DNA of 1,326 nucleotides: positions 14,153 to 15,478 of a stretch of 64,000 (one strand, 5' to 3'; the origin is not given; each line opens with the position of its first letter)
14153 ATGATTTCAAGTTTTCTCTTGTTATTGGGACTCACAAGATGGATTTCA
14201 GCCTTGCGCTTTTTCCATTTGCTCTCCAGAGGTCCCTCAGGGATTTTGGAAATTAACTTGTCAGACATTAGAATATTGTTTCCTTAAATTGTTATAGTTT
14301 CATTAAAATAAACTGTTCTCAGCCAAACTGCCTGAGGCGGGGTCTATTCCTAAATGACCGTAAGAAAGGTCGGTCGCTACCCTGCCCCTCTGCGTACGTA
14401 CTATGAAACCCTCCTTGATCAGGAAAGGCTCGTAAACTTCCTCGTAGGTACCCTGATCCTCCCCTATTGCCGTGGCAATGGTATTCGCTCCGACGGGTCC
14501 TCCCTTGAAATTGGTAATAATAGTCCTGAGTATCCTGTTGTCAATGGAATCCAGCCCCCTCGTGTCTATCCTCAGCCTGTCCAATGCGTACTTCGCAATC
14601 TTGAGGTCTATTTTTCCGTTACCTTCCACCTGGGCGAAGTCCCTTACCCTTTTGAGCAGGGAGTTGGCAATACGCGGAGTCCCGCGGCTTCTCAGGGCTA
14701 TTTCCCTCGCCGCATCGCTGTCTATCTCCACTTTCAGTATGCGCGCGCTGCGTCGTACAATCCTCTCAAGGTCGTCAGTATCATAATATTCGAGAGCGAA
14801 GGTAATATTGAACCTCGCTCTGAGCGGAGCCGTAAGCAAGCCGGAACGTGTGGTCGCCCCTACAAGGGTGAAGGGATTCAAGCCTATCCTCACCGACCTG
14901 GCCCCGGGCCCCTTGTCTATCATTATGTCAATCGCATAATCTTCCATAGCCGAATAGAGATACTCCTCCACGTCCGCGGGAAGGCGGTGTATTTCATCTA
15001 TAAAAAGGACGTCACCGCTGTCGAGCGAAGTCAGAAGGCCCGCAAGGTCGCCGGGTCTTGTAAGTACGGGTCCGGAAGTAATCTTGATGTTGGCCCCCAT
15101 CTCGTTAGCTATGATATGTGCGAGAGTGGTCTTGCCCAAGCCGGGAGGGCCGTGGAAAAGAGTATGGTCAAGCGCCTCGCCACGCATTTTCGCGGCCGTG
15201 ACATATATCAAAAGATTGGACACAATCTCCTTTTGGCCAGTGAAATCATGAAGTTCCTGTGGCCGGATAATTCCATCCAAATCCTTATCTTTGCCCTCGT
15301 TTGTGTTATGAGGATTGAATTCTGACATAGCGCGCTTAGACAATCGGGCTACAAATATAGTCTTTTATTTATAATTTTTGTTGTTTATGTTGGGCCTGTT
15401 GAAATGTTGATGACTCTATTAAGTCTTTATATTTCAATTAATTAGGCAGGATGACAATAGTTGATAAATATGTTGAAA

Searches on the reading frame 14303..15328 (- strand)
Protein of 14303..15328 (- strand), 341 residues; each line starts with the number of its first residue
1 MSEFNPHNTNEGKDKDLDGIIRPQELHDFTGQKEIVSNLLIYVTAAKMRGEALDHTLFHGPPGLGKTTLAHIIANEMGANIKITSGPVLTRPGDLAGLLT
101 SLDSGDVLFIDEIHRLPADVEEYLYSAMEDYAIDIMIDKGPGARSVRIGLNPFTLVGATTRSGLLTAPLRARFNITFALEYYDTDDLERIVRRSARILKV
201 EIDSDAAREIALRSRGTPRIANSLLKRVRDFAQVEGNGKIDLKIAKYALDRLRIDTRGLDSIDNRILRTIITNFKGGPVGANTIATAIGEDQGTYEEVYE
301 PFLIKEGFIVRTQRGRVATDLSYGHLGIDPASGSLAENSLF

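Call 7: search_protein_families(library=ncbifam, proteins=[window:14303-15328:-])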
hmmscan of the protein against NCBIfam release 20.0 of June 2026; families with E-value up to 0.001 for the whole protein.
window:14303-15328:- (341 aa): 37 families (the best 25 are shown)
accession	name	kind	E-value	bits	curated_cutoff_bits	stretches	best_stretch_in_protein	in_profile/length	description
NF000868.0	PRK00080.1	equivalog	1e-147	491.3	282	1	12-329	10-327/330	Holliday junction branch migration DNA helicase RuvB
TIGR00635.1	ruvB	equivalog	4.1e-136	453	299.05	1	25-327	2-304/305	Holliday junction branch migration DNA helicase RuvB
NF009883.0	PRK13341.1-4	equivalog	1.3e-10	39.9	668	1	16-124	20-132/729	AAA family ATPase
NF001679.0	PRK00440.1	equivalog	1.8e-10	40.4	303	1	22-77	13-63/322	replication factor C small subunit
NF009881.0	PRK13341.1-2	equivalog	5e-10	37.9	651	1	14-116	15-121/736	AAA family ATPase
TIGR02903.1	spore_lon_C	equivalog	7.2e-10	38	678.8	1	17-76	144-198/615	Lon family ATP-dependent protease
TIGR02397.1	dnaX_nterm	equivalog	5.1e-09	35.8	250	1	22-77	9-60/355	DNA polymerase III subunit gamma/tau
TIGR02902.1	spore_lonB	equivalog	4.6e-08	32.1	723.3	0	21-76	59-109/531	ATP-dependent protease LonB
NF009880.0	PRK13341.1-1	equivalog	5.6e-08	31.6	891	1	14-221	5-196/599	AAA family ATPase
NF011523.0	PRK14962.1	equivalog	1.1e-07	31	576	0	184-252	178-242/474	DNA polymerase III subunits gamma and tau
NF003233.0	PRK04195.2-3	equivalog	1.6e-07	30.6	471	1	22-83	8-68/504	replication factor C large subunit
NF003230.0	PRK04195.1-6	equivalog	2.2e-07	29.9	441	1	22-80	9-66/494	replication factor C large subunit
NF011522.0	PRK14961.1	equivalog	3.3e-07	29.5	562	1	22-88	11-73/363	DNA polymerase III subunits gamma and tau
NF003229.0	PRK04195.1-5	equivalog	4e-07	29.1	280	1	22-80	12-71/413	replication factor C large subunit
NF009882.0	PRK13341.1-3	equivalog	4e-07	28.5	1197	1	17-130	20-137/734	AAA family ATPase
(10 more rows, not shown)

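Call 9: find_related_loci(query=window:14303-15328:-, collection=genome_contigs, flank=6000)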
Query window:14303-15328:- (341 aa) in genome_contigs; peptide patterns used: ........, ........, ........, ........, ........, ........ (x = any residue, [..] = any of these).
600 stretches matched a pattern (row limit reached: there are more); 590 encode a relative of the query (tblastn E <= 1e-3); the best 80 are kept; 80 distinct loci.
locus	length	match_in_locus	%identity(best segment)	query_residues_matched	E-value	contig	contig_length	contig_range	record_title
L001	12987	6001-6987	85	1-329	0e+0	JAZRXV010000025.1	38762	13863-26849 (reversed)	MAG: Candidatus Cryptobacteroides sp. isolate T1900044950_TA20190003.MAGScoT_cleanbin_000089 SGB_3605_k141_1380275, whol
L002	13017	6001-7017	82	1-341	0e+0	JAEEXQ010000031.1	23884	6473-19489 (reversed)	MAG: Bacteroidales bacterium isolate Tb.RUG.525 NODE_8714_length_23884_cov_2.430357, whole genome shotgun sequence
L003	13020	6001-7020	83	1-341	0e+0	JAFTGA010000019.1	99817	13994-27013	MAG: Bacteroidales bacterium isolate RGIG3785 Roe_deer_Abomasum-5__c1348, whole genome shotgun sequence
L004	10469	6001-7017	82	1-341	0e+0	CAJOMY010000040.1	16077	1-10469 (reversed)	uncultured Bacteroidales bacterium isolate Reindeer_2_mag_58 genome assembly, contig: scaffold_4908, whole genome shotgu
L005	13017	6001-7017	81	1-341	0e+0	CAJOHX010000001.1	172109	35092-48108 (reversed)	uncultured Bacteroidales bacterium isolate Red_deer_4_mag_112 genome assembly, contig: scaffold_133, whole genome shotgu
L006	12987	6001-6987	84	1-329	0e+0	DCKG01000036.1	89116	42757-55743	MAG TPA_asm: Bacteroidales bacterium UBA1680 UBA1680_contig_228, whole genome shotgun sequence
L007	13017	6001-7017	81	1-341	0e+0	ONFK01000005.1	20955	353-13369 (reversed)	uncultured Bacteroidales bacterium isolate RUG257 genome assembly, contig: scaffold_1983, whole genome shotgun sequence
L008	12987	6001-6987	82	1-329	0e+0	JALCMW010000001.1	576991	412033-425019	MAG: Bacteroidales bacterium isolate UW_MP_BACTE2_1 Ga0455784_00001, whole genome shotgun sequence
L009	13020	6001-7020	79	1-341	0e+0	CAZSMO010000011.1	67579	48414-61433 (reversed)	MAG TPA_asm: uncultured Muribaculaceae bacterium isolate SRP225648_co1_579 genome assembly, contig: NODE_631_length_6757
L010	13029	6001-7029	79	1-341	7e-178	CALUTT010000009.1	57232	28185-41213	MAG: uncultured Bacteroidales bacterium isolate E02__bin348 genome assembly, contig: E02__k127_6642707, whole genome sho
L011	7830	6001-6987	79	1-329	1e-175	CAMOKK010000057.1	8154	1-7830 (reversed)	MAG: uncultured Bacteroidales bacterium isolate SRR873605_bin.51_metaWRAP_v1.3_MAG genome assembly, contig: NODE_24856_l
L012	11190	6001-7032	79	1-341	5e-172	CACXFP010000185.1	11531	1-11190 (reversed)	MAG: uncultured Bacteroidia bacterium isolate RUG11209 genome assembly, contig: RUG11209_asm_185, whole genome shotgun s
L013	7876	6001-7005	72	4-341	2e-159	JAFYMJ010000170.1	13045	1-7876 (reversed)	MAG: Bacteroidales bacterium isolate RGIG7222 Water_buffalos_Cecum-2__c632100, whole genome shotgun sequence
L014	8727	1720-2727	66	2-332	1e-144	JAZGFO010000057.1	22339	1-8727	MAG: Saprospiraceae bacterium isolate SCS4bin.49 SCS4bin.49_57, whole genome shotgun sequence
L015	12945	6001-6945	70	13-327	5e-141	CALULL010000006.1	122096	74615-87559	MAG: uncultured Bacteroides sp. isolate BRZ_FG__bin106 genome assembly, contig: BRZ_FG__NODE_251_length_122096_cov_21.03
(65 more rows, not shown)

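Call 24: find_encoding_contigs(protein=window:14303-15328:-, flank=10000, max_places=6)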
Protein window:14303-15328:- (341 aa): 3 contigs read that carry it; 3 places shown.
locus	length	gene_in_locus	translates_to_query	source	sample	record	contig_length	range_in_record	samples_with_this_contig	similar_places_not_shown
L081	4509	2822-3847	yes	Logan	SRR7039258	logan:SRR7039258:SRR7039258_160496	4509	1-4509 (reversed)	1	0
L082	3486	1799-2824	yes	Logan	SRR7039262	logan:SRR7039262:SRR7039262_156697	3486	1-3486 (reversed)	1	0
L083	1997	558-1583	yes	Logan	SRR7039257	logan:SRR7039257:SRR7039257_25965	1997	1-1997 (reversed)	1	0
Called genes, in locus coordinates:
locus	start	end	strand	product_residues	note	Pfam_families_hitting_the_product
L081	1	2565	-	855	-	?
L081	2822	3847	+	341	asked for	PF05496:RuvB_N, PF00004:AAA, PF07728:AAA_5 (faint), PF17864:AAA_lid_4, PF05491:WHD_RuvB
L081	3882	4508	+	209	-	?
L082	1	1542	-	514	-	?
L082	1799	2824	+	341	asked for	PF05496:RuvB_N, PF00004:AAA, PF07728:AAA_5 (faint), PF17864:AAA_lid_4, PF05491:WHD_RuvB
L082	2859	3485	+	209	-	?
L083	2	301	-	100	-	?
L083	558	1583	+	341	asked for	PF05496:RuvB_N, PF00004:AAA, PF07728:AAA_5 (faint), PF17864:AAA_lid_4, PF05491:WHD_RuvB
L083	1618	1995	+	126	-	?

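Call 28: find_homologous_proteins(query=window:14303-15328:-, max_evalue=1e-80)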
Query window:14303-15328:- (341 aa): 8000 proteins with E <= 1e-80 among 8000 candidates; the best 120 are listed.
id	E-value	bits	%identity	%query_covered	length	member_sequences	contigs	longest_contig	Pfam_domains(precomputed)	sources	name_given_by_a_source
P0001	4.3e-220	748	100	100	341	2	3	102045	PF05491.20,PF17864.8,PF00004.36,PF05496.19,PF07728.21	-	-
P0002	8.6e-191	652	87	100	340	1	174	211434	PF06068.20,PF05491.20,PF17864.8,PF00004.36,PF05496.19,PF07728.21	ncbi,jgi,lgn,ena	-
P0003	9.2e-191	651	87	100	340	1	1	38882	PF06068.20,PF05491.20,PF17864.8,PF00004.36,PF05496.19,PF07728.21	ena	-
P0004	9.5e-191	651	87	100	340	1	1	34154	PF06068.20,PF05491.20,PF17864.8,PF00004.36,PF05496.19,PF07728.21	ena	-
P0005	1.2e-190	651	87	100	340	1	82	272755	PF06068.20,PF05491.20,PF17864.8,PF00004.36,PF05496.19,PF07728.21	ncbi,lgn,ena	-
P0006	2.1e-190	650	87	100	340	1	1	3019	PF06068.20,PF05491.20,PF17864.8,PF00004.36,PF05496.19,PF07728.21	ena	-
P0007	3.7e-190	650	87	100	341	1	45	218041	PF06068.20,PF05491.20,PF17864.8,PF00004.36,PF05496.19,PF07728.21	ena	-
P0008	4.5e-190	649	87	100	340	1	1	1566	PF06068.20,PF05491.20,PF17864.8,PF00004.36,PF05496.19,PF07728.21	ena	-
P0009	4.6e-190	649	87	100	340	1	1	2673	PF05491.20,PF17864.8,PF00004.36,PF05496.19,PF07728.21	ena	-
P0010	1.0e-189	648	87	100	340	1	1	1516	PF06068.20,PF05491.20,PF17864.8,PF00004.36,PF05496.19,PF07728.21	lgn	-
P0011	1.6e-189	647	87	100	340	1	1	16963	PF06068.20,PF05491.20,PF17864.8,PF00004.36,PF05496.19,PF07728.21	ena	-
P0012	3.2e-189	646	87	100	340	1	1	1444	PF06068.20,PF05491.20,PF17864.8,PF00004.36,PF05496.19,PF07728.21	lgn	-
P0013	3.8e-189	646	86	100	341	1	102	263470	PF06068.20,PF05491.20,PF17864.8,PF00004.36,PF05496.19,PF07728.21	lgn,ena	-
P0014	4.3e-189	646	88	98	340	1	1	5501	PF06068.20,PF05491.20,PF17864.8,PF00004.36,PF05496.19,PF07728.21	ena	-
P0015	5.0e-189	646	87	100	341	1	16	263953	PF06068.20,PF05491.20,PF17864.8,PF00004.36,PF05496.19,PF07728.21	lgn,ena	-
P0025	1.1e-188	645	86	100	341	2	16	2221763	PF06068.20,PF05491.20,PF17864.8,PF00004.36,PF05496.19,PF07728.21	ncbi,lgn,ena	-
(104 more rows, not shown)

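Call 29: find_encoding_contigs(protein=P0025, flank=10000, max_places=3)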
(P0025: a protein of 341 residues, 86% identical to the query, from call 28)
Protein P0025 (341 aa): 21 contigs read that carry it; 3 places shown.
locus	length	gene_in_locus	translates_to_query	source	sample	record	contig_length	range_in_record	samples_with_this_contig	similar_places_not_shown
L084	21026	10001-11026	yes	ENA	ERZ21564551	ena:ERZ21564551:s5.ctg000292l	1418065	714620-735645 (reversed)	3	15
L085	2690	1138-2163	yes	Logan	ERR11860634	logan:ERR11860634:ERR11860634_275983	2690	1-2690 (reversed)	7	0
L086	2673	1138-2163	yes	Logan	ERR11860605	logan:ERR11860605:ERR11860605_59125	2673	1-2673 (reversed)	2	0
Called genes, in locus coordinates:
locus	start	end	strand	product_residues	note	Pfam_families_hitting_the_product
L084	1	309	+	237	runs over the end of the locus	PF13489:Methyltransf_23, PF07021:MetW (weak), PF08241:Methyltransf_11, PF08242:Methyltransf_12, PF13649:Methyltransf_25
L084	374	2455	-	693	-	PF13623:SurA_N_2, PF13624:SurA_N_3, PF13145:Rotamase_2 (faint), PF00639:Rotamase (faint), PF13616:Rotamase_3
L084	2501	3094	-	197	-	PF06835:LptC (weak)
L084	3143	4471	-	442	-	-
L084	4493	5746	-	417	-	-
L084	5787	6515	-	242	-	PF03309:Pan_kinase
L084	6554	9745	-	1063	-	PF17757:UvrB_inter, PF02559:CarD_TRCF_RID, PF00270:DEAD, PF04851:ResIII, PF00271:Helicase_C, PF03461:TRCF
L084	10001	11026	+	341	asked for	PF05496:RuvB_N, PF06068:TIP49 (faint), PF00004:AAA, PF07728:AAA_5 (faint), PF17864:AAA_lid_4, PF05491:WHD_RuvB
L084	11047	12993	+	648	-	PF00890:FAD_binding_2, PF01266:DAO (faint), PF07992:Pyr_redox_2 (faint), PF02910:Succ_DH_flav_C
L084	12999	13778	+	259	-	PF13085:Fer2_3, PF13183:Fer4_8, PF12838:Fer4_7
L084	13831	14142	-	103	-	PF01618:MotA_ExbB (weak)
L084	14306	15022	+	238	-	PF04397:LytTR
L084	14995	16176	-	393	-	PF13167:GTP-bdg_N, PF16360:GTP-bdg_M, PF00025:Arf (weak), PF03193:RsgA_GTPase (faint), PF00009:GTP_EFTU (faint), PF01926:MMR_HSR1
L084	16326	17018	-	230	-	PF03544:TonB_C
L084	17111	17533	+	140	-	PF02130:YbeY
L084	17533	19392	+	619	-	PF01134:GIDA, PF12831:FAD_oxidored (weak), PF21680:GIDA_C_1st, PF13932:SAM_GIDA_C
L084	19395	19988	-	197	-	PF01330:RuvA_N, PF14520:HHH_5, PF07499:RuvA_C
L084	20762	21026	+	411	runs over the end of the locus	PF00266:Aminotran_5, PF00155:Aminotran_1_2, PF01212:Beta_elim_lyase (weak)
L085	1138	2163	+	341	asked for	PF05496:RuvB_N, PF06068:TIP49 (faint), PF00004:AAA, PF07728:AAA_5 (faint), PF17864:AAA_lid_4, PF05491:WHD_RuvB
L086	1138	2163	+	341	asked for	PF05496:RuvB_N, PF06068:TIP49 (faint), PF00004:AAA, PF07728:AAA_5 (faint), PF17864:AAA_lid_4, PF05491:WHD_RuvB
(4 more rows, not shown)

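Call 55: find_encoding_contigs(protein=P0025, flank=10000, max_places=10)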
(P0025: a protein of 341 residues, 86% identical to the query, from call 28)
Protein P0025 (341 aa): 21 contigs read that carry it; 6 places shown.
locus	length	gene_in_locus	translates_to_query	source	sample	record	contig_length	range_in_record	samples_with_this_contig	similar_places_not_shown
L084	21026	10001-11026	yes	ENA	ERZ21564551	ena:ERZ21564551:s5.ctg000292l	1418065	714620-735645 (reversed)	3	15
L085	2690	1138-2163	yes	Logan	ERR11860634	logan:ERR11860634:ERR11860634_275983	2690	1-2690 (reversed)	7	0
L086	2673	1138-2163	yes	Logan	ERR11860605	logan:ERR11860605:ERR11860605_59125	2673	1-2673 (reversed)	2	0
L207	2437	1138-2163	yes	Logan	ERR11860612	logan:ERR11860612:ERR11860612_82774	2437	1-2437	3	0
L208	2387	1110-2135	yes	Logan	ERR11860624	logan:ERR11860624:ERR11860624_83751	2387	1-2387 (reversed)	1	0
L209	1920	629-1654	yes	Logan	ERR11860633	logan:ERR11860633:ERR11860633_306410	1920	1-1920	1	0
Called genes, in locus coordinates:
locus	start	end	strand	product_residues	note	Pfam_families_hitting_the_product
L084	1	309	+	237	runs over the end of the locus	PF13489:Methyltransf_23, PF07021:MetW (weak), PF08241:Methyltransf_11, PF08242:Methyltransf_12, PF13649:Methyltransf_25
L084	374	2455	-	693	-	PF13623:SurA_N_2, PF13624:SurA_N_3, PF13145:Rotamase_2 (faint), PF00639:Rotamase (faint), PF13616:Rotamase_3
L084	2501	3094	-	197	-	PF06835:LptC (weak)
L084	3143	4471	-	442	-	-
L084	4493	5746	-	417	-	-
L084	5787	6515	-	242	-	PF03309:Pan_kinase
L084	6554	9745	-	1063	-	PF17757:UvrB_inter, PF02559:CarD_TRCF_RID, PF00270:DEAD, PF04851:ResIII, PF00271:Helicase_C, PF03461:TRCF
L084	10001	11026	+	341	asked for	PF05496:RuvB_N, PF06068:TIP49 (faint), PF00004:AAA, PF07728:AAA_5 (faint), PF17864:AAA_lid_4, PF05491:WHD_RuvB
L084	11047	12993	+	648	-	PF00890:FAD_binding_2, PF01266:DAO (faint), PF07992:Pyr_redox_2 (faint), PF02910:Succ_DH_flav_C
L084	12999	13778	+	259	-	PF13085:Fer2_3, PF13183:Fer4_8, PF12838:Fer4_7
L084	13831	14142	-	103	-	PF01618:MotA_ExbB (weak)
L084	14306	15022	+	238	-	PF04397:LytTR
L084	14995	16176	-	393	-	PF13167:GTP-bdg_N, PF16360:GTP-bdg_M, PF00025:Arf (weak), PF03193:RsgA_GTPase (faint), PF00009:GTP_EFTU (faint), PF01926:MMR_HSR1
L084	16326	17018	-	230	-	PF03544:TonB_C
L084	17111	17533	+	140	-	PF02130:YbeY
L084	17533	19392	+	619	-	PF01134:GIDA, PF12831:FAD_oxidored (weak), PF21680:GIDA_C_1st, PF13932:SAM_GIDA_C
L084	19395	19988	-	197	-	PF01330:RuvA_N, PF14520:HHH_5, PF07499:RuvA_C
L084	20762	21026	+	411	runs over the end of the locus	PF00266:Aminotran_5, PF00155:Aminotran_1_2, PF01212:Beta_elim_lyase (weak)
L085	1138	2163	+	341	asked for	PF05496:RuvB_N, PF06068:TIP49 (faint), PF00004:AAA, PF07728:AAA_5 (faint), PF17864:AAA_lid_4, PF05491:WHD_RuvB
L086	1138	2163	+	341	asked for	PF05496:RuvB_N, PF06068:TIP49 (faint), PF00004:AAA, PF07728:AAA_5 (faint), PF17864:AAA_lid_4, PF05491:WHD_RuvB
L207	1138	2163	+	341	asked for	PF05496:RuvB_N, PF06068:TIP49 (faint), PF00004:AAA, PF07728:AAA_5 (faint), PF17864:AAA_lid_4, PF05491:WHD_RuvB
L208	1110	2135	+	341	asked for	PF05496:RuvB_N, PF06068:TIP49 (faint), PF00004:AAA, PF07728:AAA_5 (faint), PF17864:AAA_lid_4, PF05491:WHD_RuvB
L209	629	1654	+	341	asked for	PF05496:RuvB_N, PF06068:TIP49 (faint), PF00004:AAA, PF07728:AAA_5 (faint), PF17864:AAA_lid_4, PF05491:WHD_RuvB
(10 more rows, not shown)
